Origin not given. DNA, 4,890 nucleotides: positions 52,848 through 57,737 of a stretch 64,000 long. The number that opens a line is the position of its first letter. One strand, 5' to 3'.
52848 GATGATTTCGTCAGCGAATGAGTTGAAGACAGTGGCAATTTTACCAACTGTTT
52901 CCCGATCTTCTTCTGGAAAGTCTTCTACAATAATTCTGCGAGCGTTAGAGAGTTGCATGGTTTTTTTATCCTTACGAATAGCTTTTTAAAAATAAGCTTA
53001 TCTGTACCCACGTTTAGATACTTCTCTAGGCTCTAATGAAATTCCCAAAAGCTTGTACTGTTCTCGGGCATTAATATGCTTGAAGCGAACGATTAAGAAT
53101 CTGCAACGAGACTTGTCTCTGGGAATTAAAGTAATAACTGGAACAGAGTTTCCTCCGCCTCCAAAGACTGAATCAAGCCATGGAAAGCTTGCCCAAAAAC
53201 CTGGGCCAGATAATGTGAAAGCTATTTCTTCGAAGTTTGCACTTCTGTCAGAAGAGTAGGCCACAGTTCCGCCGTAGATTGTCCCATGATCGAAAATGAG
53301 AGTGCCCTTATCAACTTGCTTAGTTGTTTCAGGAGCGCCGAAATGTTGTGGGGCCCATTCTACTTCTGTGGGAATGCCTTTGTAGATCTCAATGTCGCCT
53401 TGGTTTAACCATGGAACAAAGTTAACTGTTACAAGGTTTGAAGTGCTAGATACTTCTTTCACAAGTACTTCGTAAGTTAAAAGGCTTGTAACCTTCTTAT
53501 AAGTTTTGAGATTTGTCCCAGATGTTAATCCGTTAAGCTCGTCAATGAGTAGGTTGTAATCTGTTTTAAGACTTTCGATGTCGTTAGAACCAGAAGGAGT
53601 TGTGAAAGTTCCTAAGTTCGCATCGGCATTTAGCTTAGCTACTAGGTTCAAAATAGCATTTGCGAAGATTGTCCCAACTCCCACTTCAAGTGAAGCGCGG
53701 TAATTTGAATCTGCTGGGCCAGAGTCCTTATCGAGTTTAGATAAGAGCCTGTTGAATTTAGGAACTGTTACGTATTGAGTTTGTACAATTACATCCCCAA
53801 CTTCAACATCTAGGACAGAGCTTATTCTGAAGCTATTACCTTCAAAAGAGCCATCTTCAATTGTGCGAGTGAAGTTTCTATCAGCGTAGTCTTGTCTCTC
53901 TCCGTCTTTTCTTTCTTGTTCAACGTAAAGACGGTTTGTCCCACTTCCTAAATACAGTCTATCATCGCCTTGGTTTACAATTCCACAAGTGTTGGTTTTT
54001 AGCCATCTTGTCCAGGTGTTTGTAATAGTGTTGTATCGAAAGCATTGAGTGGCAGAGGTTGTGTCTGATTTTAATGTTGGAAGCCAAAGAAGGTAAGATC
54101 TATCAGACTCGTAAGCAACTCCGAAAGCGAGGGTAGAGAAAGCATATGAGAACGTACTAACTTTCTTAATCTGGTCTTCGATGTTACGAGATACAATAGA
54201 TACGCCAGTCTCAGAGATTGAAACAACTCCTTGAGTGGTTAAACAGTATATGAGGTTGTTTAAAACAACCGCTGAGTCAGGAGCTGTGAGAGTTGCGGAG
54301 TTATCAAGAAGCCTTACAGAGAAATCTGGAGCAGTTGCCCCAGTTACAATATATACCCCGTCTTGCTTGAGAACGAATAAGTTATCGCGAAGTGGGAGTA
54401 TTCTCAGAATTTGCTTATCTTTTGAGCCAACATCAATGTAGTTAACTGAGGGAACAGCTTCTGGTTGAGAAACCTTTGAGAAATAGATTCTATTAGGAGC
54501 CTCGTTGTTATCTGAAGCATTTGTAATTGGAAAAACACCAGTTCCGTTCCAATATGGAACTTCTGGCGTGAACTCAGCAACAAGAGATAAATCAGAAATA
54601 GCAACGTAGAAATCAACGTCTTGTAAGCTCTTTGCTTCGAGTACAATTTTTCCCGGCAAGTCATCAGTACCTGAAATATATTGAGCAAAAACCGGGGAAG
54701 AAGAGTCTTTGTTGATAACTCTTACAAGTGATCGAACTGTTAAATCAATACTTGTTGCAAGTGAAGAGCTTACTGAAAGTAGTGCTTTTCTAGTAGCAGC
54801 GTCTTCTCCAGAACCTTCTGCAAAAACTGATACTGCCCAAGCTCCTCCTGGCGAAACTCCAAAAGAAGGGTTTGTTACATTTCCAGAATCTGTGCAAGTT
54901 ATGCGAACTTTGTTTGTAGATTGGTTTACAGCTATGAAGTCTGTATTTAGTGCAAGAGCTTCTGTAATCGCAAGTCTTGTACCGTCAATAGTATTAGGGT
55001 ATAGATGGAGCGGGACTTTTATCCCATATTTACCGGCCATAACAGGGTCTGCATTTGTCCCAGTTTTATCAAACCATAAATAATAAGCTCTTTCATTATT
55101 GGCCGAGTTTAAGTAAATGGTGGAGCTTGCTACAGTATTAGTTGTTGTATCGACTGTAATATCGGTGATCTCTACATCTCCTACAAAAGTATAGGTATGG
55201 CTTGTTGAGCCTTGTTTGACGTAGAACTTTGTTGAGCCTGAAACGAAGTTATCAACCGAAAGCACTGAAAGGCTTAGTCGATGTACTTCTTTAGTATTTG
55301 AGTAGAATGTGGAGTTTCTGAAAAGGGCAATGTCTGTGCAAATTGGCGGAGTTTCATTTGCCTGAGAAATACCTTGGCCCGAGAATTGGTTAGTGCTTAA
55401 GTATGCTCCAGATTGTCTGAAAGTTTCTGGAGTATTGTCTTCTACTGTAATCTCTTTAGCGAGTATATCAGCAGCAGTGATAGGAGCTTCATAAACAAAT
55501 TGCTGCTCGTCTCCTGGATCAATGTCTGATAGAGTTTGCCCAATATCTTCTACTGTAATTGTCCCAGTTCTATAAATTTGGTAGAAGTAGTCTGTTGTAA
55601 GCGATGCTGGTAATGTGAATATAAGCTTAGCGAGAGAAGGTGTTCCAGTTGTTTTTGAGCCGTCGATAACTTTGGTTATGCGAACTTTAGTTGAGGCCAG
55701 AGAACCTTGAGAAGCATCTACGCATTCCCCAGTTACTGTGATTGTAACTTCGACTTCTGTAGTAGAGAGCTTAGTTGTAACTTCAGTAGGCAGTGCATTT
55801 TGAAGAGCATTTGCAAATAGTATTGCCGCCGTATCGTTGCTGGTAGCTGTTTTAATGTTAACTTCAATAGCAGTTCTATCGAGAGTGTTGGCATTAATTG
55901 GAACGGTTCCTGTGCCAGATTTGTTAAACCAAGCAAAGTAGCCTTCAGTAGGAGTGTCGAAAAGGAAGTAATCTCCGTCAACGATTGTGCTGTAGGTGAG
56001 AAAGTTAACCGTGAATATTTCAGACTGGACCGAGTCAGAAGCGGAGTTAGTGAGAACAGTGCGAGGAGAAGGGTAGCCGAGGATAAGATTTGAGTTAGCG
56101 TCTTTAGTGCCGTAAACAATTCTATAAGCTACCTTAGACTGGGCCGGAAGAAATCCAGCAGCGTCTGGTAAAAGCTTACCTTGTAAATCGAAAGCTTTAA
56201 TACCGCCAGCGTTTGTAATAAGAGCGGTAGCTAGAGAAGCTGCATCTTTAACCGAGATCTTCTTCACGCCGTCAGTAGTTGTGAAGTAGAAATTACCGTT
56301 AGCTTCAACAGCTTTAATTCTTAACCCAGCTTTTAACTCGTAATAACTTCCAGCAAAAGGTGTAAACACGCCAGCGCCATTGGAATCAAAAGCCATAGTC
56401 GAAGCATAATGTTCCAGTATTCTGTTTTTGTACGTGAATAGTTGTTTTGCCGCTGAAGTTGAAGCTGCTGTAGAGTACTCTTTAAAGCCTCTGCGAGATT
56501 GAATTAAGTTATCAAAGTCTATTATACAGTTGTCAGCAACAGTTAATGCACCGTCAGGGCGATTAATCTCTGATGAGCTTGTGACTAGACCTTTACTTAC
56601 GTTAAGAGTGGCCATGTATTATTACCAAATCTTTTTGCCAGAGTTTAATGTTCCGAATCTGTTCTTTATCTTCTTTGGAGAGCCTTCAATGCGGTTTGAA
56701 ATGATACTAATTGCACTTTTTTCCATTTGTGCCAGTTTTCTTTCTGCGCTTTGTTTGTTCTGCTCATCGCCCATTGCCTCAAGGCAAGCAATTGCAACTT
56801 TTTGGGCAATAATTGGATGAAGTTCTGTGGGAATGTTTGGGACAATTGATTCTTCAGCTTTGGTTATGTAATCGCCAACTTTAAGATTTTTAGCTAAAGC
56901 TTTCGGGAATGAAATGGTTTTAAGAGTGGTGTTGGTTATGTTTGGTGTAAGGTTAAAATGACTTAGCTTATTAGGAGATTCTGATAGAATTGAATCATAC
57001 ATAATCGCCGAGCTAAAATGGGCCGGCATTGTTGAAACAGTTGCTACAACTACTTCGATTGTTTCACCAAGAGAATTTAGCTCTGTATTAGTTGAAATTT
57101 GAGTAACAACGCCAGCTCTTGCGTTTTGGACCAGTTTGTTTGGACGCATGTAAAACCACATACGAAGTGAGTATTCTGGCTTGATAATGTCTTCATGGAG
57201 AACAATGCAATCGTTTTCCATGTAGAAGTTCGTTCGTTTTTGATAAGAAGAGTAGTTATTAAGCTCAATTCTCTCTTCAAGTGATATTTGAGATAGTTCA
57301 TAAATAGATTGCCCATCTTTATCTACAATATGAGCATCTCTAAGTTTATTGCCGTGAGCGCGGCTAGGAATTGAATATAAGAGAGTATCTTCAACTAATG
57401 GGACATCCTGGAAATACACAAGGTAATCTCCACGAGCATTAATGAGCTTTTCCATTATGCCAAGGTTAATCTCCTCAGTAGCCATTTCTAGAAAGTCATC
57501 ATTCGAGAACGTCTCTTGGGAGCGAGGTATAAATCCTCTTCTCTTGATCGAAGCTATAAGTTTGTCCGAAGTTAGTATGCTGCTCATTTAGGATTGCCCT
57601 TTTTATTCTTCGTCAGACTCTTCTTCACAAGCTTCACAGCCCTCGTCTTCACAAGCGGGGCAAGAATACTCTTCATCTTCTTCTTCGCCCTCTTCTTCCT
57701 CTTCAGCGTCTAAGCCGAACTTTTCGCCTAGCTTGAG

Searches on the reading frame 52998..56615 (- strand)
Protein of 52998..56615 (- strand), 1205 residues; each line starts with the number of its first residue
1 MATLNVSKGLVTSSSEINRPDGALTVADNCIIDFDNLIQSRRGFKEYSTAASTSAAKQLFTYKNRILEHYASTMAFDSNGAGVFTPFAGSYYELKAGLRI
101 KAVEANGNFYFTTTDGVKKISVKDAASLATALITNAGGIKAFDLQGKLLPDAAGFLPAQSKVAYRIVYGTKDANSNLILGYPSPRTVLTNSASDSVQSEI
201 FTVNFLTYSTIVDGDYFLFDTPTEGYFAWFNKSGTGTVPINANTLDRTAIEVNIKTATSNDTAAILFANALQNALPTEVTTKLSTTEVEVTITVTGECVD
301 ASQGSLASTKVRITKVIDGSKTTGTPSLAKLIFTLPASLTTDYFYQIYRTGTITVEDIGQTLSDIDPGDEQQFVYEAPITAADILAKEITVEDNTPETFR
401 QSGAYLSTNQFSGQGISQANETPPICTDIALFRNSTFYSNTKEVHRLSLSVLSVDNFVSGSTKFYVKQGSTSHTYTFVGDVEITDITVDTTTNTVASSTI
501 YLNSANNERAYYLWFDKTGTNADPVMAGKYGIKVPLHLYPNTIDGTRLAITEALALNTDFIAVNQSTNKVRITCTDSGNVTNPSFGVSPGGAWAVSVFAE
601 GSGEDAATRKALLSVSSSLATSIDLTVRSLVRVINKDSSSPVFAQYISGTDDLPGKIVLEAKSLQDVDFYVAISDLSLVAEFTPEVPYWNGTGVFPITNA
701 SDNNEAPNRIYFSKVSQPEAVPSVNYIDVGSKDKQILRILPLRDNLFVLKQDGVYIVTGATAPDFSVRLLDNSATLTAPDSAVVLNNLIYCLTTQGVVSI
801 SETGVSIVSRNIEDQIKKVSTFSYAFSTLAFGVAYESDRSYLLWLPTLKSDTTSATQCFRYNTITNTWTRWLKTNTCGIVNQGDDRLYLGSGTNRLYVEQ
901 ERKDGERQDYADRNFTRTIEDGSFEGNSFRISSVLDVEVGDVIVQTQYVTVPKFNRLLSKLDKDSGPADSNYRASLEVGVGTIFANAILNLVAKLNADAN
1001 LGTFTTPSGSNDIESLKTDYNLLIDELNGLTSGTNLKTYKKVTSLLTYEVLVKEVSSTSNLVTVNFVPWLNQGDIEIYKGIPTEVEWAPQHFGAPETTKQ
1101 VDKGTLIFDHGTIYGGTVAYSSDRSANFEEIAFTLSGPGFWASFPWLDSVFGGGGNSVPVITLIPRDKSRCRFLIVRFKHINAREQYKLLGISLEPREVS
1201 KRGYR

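Call 35: search_protein_families(library=phrogs, proteins=[window:52998-56615:-], max_evalue=0.00001)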
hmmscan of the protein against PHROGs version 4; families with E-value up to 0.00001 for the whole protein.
window:52998-56615:- (1205 aa): 2 families
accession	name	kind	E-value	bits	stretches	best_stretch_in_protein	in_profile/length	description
phrog_3287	-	head and packaging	3e-13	50.4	1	700-879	164-352/524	virion structural protein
phrog_511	-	head and packaging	2.2e-11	43.9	1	708-901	582-763/862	internal virion protein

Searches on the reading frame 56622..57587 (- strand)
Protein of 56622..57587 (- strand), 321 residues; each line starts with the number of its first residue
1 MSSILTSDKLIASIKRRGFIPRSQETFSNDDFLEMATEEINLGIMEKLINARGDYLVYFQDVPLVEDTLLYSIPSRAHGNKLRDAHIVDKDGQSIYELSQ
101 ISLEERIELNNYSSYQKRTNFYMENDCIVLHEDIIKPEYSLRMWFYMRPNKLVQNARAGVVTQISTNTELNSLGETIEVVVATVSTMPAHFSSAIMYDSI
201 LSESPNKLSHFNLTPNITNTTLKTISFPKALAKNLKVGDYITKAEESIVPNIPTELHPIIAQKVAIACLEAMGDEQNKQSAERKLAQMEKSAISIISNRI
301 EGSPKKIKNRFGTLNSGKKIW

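Call 77: find_encoding_contigs(protein=window:56622-57587:-, flank=10000, max_places=1)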
Protein window:56622-57587:- (321 aa): 7 contigs read that carry it; 1 place shown.
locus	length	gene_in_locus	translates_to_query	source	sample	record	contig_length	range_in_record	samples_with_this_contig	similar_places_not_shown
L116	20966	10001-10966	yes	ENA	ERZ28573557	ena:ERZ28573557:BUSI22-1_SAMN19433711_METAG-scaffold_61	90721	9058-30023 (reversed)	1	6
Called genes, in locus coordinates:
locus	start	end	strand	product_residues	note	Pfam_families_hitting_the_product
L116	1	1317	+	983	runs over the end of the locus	-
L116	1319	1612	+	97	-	-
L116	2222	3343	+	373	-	-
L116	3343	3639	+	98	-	-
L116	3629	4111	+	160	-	-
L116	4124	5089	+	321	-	-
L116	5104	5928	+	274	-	-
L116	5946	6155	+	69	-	-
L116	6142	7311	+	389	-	-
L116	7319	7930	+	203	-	-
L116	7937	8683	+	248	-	-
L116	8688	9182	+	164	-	-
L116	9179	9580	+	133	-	PF08291:Peptidase_M15_3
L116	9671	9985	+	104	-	-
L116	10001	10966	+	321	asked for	-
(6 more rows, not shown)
